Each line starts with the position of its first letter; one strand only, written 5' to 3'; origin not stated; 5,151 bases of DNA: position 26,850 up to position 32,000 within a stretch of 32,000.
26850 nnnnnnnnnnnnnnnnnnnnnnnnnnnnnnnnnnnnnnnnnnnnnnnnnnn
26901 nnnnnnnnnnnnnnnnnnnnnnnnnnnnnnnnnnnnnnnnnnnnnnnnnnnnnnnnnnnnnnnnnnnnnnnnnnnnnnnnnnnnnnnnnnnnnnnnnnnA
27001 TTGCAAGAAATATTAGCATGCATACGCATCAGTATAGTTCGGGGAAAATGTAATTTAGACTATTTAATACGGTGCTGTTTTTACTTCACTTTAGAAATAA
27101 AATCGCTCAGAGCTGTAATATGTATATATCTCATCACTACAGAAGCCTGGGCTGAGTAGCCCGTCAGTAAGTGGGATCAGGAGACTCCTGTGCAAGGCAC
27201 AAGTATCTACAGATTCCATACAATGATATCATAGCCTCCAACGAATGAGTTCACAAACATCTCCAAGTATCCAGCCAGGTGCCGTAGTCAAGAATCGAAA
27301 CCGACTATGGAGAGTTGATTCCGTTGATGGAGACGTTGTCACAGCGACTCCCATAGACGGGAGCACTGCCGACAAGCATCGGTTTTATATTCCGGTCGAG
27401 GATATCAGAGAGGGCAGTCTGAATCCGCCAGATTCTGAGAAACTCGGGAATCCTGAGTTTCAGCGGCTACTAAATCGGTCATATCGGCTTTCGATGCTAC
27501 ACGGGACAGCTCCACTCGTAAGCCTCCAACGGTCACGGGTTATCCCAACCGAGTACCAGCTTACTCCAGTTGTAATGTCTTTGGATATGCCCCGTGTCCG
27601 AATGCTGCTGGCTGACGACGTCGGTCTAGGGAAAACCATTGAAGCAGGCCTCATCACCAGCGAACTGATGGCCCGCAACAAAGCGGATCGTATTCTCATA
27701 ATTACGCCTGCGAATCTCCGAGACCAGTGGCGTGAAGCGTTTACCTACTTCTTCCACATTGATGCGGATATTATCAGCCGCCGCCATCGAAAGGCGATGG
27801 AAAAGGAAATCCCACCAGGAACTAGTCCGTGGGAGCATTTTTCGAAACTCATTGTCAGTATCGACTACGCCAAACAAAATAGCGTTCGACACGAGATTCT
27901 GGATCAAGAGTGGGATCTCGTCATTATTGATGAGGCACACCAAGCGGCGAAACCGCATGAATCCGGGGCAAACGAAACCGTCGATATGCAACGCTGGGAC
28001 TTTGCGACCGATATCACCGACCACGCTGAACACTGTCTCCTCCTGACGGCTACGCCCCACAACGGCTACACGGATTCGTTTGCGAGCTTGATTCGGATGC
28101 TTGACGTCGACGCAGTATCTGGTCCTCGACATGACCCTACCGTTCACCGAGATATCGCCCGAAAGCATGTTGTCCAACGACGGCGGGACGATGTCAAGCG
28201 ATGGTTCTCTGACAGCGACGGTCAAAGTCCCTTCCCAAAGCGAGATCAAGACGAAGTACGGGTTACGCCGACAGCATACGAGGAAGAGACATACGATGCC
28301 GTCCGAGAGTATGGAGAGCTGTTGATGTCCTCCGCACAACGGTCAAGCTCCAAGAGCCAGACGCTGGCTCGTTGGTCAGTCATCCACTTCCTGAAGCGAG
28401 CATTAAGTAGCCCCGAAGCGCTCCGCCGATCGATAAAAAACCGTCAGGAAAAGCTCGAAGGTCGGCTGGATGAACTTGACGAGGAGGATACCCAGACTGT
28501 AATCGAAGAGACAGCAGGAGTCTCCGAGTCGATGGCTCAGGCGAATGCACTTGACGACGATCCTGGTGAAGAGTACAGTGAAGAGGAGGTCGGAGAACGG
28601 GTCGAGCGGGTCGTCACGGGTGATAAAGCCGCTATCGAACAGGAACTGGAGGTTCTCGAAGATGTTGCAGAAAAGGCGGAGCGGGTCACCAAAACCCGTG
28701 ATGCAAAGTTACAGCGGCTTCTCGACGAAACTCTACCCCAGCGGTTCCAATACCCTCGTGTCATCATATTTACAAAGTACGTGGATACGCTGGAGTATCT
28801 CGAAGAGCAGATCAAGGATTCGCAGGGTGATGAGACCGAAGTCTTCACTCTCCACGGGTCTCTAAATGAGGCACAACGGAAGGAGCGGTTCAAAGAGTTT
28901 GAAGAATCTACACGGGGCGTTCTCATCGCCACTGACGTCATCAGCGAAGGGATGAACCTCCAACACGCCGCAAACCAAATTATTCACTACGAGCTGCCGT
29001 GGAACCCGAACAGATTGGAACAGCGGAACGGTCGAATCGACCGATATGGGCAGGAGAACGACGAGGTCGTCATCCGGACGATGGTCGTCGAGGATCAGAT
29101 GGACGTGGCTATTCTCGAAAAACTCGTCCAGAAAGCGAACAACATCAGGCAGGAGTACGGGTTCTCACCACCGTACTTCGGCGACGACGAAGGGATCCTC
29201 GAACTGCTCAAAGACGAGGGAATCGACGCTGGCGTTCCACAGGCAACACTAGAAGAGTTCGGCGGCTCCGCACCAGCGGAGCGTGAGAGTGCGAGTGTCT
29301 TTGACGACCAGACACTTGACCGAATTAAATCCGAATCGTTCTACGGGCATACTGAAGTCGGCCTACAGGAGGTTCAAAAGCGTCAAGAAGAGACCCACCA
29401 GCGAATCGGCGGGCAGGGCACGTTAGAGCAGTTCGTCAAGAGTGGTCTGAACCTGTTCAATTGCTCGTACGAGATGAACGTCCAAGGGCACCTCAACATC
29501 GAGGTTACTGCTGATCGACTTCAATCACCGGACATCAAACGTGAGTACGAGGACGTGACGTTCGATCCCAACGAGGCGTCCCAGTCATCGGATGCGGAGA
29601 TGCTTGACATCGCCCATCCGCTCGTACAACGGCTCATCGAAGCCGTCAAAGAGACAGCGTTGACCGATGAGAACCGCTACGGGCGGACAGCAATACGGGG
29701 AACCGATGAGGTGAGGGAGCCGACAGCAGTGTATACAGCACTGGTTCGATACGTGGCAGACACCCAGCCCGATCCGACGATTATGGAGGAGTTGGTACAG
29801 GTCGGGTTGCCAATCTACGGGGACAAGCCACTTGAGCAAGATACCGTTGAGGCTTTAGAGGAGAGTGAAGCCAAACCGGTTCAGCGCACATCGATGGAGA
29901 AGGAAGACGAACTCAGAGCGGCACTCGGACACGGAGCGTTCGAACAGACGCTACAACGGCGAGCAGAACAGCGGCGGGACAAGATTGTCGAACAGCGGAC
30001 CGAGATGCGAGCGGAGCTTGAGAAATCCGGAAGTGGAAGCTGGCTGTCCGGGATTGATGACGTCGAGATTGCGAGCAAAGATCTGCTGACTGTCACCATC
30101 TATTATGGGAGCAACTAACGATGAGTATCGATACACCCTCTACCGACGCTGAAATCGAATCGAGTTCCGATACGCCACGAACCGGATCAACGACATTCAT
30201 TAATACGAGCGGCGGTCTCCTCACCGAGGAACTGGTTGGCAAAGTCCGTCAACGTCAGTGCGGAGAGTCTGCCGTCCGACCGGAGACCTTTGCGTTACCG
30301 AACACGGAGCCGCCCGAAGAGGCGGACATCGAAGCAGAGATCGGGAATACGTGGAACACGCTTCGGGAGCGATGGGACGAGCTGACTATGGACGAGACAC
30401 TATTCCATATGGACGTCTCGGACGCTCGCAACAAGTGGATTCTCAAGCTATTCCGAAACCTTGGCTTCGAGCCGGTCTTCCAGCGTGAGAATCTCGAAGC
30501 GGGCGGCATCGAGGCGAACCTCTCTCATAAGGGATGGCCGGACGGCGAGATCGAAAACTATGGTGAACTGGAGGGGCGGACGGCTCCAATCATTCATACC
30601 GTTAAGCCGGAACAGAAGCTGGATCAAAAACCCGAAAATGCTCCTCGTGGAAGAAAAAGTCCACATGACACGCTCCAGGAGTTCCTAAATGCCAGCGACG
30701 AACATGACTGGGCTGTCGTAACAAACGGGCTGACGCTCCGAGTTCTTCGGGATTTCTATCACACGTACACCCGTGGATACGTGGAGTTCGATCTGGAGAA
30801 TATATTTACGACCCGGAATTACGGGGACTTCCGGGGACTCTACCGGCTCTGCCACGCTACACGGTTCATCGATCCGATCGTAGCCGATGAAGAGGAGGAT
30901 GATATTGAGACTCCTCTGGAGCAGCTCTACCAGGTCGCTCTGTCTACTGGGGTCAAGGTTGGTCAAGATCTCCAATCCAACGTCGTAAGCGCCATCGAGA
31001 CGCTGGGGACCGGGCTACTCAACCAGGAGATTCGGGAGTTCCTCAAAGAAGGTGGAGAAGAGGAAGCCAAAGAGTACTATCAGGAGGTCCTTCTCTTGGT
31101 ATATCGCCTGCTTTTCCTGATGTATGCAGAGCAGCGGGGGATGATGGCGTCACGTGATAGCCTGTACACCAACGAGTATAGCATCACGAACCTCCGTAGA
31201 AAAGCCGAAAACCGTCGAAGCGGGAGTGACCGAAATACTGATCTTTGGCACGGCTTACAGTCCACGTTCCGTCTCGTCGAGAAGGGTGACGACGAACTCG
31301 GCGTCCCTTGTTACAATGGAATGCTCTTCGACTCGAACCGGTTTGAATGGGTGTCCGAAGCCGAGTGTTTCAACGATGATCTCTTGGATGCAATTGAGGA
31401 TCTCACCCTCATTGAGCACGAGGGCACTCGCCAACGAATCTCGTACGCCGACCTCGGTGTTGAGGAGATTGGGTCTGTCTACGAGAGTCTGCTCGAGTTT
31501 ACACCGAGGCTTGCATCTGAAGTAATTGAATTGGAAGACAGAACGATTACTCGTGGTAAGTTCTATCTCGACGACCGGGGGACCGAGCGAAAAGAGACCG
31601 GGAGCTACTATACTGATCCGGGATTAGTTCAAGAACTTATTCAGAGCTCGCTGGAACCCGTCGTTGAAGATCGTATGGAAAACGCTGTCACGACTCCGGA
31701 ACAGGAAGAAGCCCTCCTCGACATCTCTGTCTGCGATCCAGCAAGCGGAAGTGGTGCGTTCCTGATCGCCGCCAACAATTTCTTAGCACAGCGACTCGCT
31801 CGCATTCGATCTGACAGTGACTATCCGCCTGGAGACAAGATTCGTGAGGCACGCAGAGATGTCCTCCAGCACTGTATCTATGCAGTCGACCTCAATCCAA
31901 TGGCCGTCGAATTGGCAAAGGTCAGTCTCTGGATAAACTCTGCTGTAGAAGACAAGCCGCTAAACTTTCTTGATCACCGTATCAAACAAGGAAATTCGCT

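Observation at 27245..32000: SNF2 helicase immediately followed (2-nt gap) by a very large adenine-methyltransferase: class 1 DISARM-like or novel helicase-coupled type IIG system, cut by the window edge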

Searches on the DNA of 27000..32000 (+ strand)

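Call 15: search_dna_similar(query=window:27000-32000:+, collection=plasmids, mode=near, max_rows=15)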
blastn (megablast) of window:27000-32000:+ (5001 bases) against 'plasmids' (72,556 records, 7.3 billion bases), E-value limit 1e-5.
Records with a match: 1; places in all: 1; records where one place covers at least 80% of the query: 0.
Best place of each record, by identity: 60-80% 1.
By first word of the organism name: Natribaculum 1.
By predicted mobility (MOB-suite, as given by PLSDB): non-mobilizable 1.
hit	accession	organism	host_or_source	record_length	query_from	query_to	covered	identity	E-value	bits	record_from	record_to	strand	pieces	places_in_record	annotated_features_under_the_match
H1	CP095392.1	Natribaculum breve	cell culture,saline soil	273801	1914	2200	6%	76.7%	1e-33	154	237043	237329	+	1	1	record has no annotation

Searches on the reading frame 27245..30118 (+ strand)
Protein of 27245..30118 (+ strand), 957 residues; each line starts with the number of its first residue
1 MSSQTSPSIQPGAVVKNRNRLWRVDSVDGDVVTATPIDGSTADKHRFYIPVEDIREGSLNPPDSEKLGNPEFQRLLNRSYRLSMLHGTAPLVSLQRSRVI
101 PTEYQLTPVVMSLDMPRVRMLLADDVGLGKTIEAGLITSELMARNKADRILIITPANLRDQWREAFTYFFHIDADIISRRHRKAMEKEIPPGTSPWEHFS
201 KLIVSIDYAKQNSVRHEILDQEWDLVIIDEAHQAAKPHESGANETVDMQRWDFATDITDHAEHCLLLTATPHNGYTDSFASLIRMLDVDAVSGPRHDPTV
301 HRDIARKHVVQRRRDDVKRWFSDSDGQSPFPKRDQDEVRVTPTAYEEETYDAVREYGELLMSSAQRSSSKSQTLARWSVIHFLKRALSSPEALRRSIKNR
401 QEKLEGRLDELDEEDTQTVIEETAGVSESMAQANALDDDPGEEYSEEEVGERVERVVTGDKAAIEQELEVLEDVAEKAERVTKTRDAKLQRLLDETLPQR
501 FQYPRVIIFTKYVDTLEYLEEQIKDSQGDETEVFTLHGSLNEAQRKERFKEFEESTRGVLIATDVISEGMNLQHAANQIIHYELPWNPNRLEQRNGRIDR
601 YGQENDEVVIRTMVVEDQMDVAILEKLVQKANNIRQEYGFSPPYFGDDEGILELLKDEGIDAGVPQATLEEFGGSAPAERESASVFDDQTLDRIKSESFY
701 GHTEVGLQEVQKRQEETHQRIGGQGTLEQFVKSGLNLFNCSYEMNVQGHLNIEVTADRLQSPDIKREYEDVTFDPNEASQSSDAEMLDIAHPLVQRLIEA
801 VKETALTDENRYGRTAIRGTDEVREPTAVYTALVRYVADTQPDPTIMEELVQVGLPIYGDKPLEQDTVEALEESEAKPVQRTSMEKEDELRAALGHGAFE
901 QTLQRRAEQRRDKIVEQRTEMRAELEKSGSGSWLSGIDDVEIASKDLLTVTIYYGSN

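Call 7: search_protein_families(library=pfam, proteins=[window:27245-30118:+], max_evalue=0.01)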
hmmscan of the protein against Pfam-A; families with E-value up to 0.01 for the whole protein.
window:27245-30118:+ (957 aa): 6 families
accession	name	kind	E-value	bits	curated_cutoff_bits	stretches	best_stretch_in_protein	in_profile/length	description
PF00271.37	Helicase_C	-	7.2e-23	81.4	23.5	1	489-602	3-110/110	Helicase conserved C-terminal domain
PF00176.29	SNF2-rel_dom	-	7e-14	52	24.9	1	118-370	18-269/290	SNF2-related domain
PF04851.21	ResIII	-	1.7e-11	44.7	22.5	1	118-272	24-163/164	Type III restriction enzyme, res subunit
PF00270.35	DEAD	-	7.8e-05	22.9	26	1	119-273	16-162/167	DEAD/DEAH box helicase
PF22590.2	Cas3-like_C_2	-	0.002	18.8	27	1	506-601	5-104/106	CRISPR-associated nuclease/helicase Cas3, C-terminal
PF12137.13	RapA_C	-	0.0063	16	26.8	1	724-804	107-189/360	RNA polymerase recycling family C-terminal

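Call 8: search_protein_families(library=padloc, proteins=[window:27245-30118:+], max_evalue=0.01)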
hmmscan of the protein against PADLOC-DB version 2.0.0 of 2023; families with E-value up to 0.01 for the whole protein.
window:27245-30118:+ (957 aa): 51 families (the best 25 are shown)
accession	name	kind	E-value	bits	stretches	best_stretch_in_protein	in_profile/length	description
PDLC02621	DrmD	-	1.5e-133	445.2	1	96-924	117-947/1040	DrmD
PDLC02504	BrxHI|BrxHII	-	4.5e-93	310.8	1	63-925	73-893/971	BrxHII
PDLC00659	HmaA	-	1.3e-92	309.4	1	74-635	78-643/1176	SNF2 helicase / DEAD-box helicase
PDLC02572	DrmA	-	1.6e-91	305.8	1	95-928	113-951/1043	DrmA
PDLC02853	DpdE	-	3.3e-82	274.9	1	11-737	7-738/985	DpdE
PDLC02632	DrmD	-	9.1e-74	247.1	1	95-620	118-643/662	DrmD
PDLC02500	BrxHI|BrxHII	-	2.1e-73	246.3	1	93-803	83-756/933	BrxHI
PDLC02633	DrmD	-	1.1e-72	243.3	1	93-613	118-640/839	DrmD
PDLC02620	DrmD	-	5.4e-65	218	1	94-641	93-616/1060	DrmD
PDLC02624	DrmD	-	1.5e-51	173.7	1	139-614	3-478/652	DrmD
PDLC02623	DrmD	-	3.3e-49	165.5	2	433-639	469-661/1040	DrmD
PDLC02619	DrmD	-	1.4e-48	163.7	2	119-552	52-462/872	DrmD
PDLC02622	DrmD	-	9.1e-47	157.9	1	96-369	118-391/422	DrmD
PDLC02634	DrmD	-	1.5e-41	140.2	1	92-638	85-619/900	DrmD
PDLC02843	DpdE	-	1.4e-39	133.8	2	105-289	163-315/1091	DpdE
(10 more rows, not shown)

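Call 9: find_encoding_contigs(protein=window:27245-30118:+, flank=10000, max_places=6)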
Protein window:27245-30118:+ (957 aa): no gene with exactly this product is on record in the collection.

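Call 35: find_homologous_proteins(query=window:27245-30118:+, max_evalue=1e-30)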
Query window:27245-30118:+ (957 aa): 5499 proteins with E <= 1e-30 among 8000 candidates; the best 120 are listed.
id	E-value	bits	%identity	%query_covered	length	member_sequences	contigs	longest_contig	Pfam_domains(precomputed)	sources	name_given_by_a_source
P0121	0.0e+0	1989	92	100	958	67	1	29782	PF00176.30,PF00271.38,PF04851.22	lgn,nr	nr:helicase-related protein [Halorientalis regularis]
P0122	0.0e+0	1950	90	100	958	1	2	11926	PF00270.36,PF00176.30,PF00271.38,PF04851.22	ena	-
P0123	0.0e+0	1920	89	100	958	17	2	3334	PF00176.30,PF00271.38,PF04851.22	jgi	jgi:ERCC4-related helicase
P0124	0.0e+0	1875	86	100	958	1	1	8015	PF00270.36,PF00176.30,PF00271.38,PF04851.22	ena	-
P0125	0.0e+0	1868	86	100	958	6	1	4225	PF00270.36,PF00176.30,PF00271.38,PF04851.22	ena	-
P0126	0.0e+0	1866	86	100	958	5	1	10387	PF00176.30,PF00271.38,PF04851.22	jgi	jgi:SNF2 family DNA or RNA helicase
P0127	0.0e+0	1862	85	100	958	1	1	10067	PF00176.30,PF00271.38,PF04851.22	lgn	-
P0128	0.0e+0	1810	86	97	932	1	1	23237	PF00176.30,PF00271.38,PF04851.22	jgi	jgi:SNF2 family DNA or RNA helicase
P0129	0.0e+0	1807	86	97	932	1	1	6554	PF00176.30,PF00271.38,PF04851.22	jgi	-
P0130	0.0e+0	1798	83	100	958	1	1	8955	PF00270.36,PF00176.30,PF00271.38,PF04851.22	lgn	-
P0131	0.0e+0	1712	79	100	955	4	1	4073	PF00270.36,PF00176.30,PF00271.38,PF04851.22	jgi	-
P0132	0.0e+0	1709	78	100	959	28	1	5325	PF00270.36,PF00176.30,PF00271.38,PF04851.22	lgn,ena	-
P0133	0.0e+0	1638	75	100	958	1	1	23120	PF00270.36,PF00176.30,PF00271.38,PF04851.22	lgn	-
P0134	0.0e+0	1514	80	87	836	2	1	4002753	PF00270.36,PF00176.30,PF00271.38,PF04851.22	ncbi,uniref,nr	ncbi:helicase-related protein [Salinigranum marinum]|uniref:helicase-related protein n=1 Tax=Salinig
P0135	0.0e+0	1431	80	83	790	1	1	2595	PF00271.38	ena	-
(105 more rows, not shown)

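Call 36: list_cluster_members(proteins=[window:27245-30118:+, window:24892-26097:-, window:10703-13675:+, window:6304-7821:+, window:14385-14939:-, window:23841-24269:+])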
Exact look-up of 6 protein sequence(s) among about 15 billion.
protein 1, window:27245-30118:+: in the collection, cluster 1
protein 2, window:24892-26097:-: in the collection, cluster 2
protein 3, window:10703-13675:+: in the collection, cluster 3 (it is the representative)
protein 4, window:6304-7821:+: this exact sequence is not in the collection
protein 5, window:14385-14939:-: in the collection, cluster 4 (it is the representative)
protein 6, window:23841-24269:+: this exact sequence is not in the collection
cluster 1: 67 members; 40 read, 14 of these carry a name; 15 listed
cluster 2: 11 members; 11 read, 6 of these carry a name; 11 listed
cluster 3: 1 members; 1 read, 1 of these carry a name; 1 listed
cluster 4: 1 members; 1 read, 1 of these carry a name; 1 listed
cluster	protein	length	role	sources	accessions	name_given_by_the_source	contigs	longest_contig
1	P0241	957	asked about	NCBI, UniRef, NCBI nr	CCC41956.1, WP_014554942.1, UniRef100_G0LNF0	helicase-related protein [Haloquadratum walsbyi] | ATP-dependent helicase n=1 Tax=Haloquadratum walsbyi (strain DSM 16854 / JCM 12705 / C23) ...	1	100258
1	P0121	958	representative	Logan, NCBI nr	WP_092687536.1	helicase-related protein [Halorientalis regularis]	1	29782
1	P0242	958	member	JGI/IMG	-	SNF2 family DNA or RNA helicase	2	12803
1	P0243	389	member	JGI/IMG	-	hypothetical protein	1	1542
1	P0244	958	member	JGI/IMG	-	SNF2 family DNA or RNA helicase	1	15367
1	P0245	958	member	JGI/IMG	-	SNF2 family DNA or RNA helicase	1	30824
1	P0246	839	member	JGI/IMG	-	SNF2 family DNA or RNA helicase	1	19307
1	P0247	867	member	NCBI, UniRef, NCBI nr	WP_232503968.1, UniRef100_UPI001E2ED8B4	helicase-related protein [Natronomonas pharaonis] | helicase-related protein n=1 Tax=Natronomonas pharaonis TaxID=2257 RepID=UPI001E2ED8B4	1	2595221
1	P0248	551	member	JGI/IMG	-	superfamily II DNA/RNA helicase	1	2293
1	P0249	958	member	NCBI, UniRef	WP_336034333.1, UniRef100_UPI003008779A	helicase-related protein [Halobacterium yunchengense] | helicase-related protein n=1 Tax=Halobacterium yunchengense TaxID=3108497 ...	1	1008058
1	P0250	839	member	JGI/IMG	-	SNF2 family DNA or RNA helicase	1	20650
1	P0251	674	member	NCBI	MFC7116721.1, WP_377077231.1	helicase-related protein [Natronoarchaeum sp. GCM10025703]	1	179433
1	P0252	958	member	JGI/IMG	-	SNF2 family DNA or RNA helicase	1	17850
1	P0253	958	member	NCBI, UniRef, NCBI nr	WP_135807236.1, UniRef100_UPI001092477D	helicase-related protein [Halorussus marinus] | helicase-related protein n=1 Tax=Halorussus marinus TaxID=2505976 RepID=UPI001092477D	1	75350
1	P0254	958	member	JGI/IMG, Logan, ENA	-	-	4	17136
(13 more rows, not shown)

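Call 45: search_solved_structures(query=window:27245-30118:+, max_evalue=0.001)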
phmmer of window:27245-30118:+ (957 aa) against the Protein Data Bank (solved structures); distinct sequences matched with E-value up to 0.001: 118 (the best 60 are shown).
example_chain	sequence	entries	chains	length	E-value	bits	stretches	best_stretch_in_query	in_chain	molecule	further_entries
8so8_A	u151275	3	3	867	3e-34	121.7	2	95-288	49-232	RNA polymerase-associated protein RapA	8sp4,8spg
6bog_A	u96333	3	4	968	4.5e-34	121.1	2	95-288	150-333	RNA polymerase-associated protein RapA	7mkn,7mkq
7m8e_F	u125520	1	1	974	4.6e-34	121.1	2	95-288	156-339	RNA polymerase-associated protein RapA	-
4s20_K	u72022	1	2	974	4.9e-34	121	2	95-288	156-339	RNA polymerase-associated protein RapA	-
8t0l_F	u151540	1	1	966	1.7e-33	119.2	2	88-288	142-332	RNA polymerase-associated protein RapA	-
1z63_A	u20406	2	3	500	1.1e-12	50.3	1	488-614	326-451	Helicase of the snf2/rad54 family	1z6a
6vz4_K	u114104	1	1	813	3e-11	45.6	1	491-631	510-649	Nuclear protein STH1/NPS1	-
6vzg_K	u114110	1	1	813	3.2e-11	45.5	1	491-631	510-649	Nuclear protein STH1/NPS1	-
7ux9_P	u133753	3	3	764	3.7e-10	42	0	110-238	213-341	ATP-dependent DNA helicase DDM1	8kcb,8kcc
8wh5_K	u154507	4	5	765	3.7e-10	42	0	110-238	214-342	ATP-dependent DNA helicase DDM1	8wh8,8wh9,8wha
8j90_K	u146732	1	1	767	3.8e-10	42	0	110-238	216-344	ATP-dependent DNA helicase DDM1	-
8skz_A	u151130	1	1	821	4.7e-10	41.7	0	110-238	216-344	ATP-dependent DNA helicase DDM1,Lymphoid-specific helicase chimera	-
5hzr_A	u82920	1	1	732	5e-10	41.6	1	489-626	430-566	SNF2-family ATP dependent chromatin remodeling factor like protein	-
6hts_G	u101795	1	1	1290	3.1e-09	38.9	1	500-660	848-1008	Chromatin-remodeling ATPase INO80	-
9ge5_G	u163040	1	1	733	5e-09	38.3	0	500-631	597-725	Chromatin-remodeling ATPase INO80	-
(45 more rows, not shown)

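Call 69: search_protein_families(library=ncbifam, proteins=[window:27245-30118:+], max_evalue=0.001)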
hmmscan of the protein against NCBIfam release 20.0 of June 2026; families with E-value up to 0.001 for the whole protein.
window:27245-30118:+ (957 aa): 28 families (the best 25 are shown)
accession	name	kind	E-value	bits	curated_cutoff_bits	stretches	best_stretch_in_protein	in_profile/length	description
NF038317.1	DISARM_DrmD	equivalog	1.7e-140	470.3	610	1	96-924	103-933/1021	DISARM system SNF2-like helicase DrmD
NF041062.1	DpdE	equivalog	4.2e-59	200.5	500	2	310-619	412-657/1048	protein DpdE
NF003426.0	PRK04914.1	equivalog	2e-52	178.6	576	2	95-289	148-334/959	RNA polymerase-associated protein RapA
NF042964.1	phospholipD_antiphage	equivalog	6.9e-49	166.9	1100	2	383-647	603-835/895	phospholipase D-like domain-containing anti-phage protein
NF038318.1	DISARM_DrmD_b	equivalog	3.5e-48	164.4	950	2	118-552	48-459/868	DISARM system SNF2-like helicase DrmD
NF058637.1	helic_SCO1167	equivalog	1.3e-17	63.2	1200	2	481-630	757-902/932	SCO1167/SCO6262 family helicase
NF041790.1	anti-phage_ZorD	equivalog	9.7e-15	53.6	1500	2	481-609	899-1032/1035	type I Zorya anti-phage system protein ZorD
NF053675.1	pilus_reg_Snf2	equivalog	2.4e-14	52.4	1100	2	504-626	878-996/1029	pilus expression-regulating Snf2 family helicase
NF010337.0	PRK13766.1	equivalog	5.3e-14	51.3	610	2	464-621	327-484/781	Hef nuclease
NF008744.0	PRK11776.1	equivalog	2.4e-10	39.5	524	1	482-634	222-367/460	ATP-dependent RNA helicase DbpA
NF008394.0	PRK11192.1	equivalog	3.4e-10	39.4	507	1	491-608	236-348/441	ATP-dependent RNA helicase SrmB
NF053711.1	RNA_heli_RhlE1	exception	9.5e-10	37.8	750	1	495-642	236-377/434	RNA helicase RhlE1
TIGR01587.1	cas3_core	equivalog_domain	1.4e-09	37.6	102.45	1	465-628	181-349/358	CRISPR-associated helicase Cas3'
NF002340.1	PRK01297.1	equivalog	2.4e-09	36.5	564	1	464-628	214-368/372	ATP-dependent RNA helicase RhlB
NF053631.1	RNA_helic_CshA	equivalog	1.3e-08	34.1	646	1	489-629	228-357/434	degradosome RNA helicase CshA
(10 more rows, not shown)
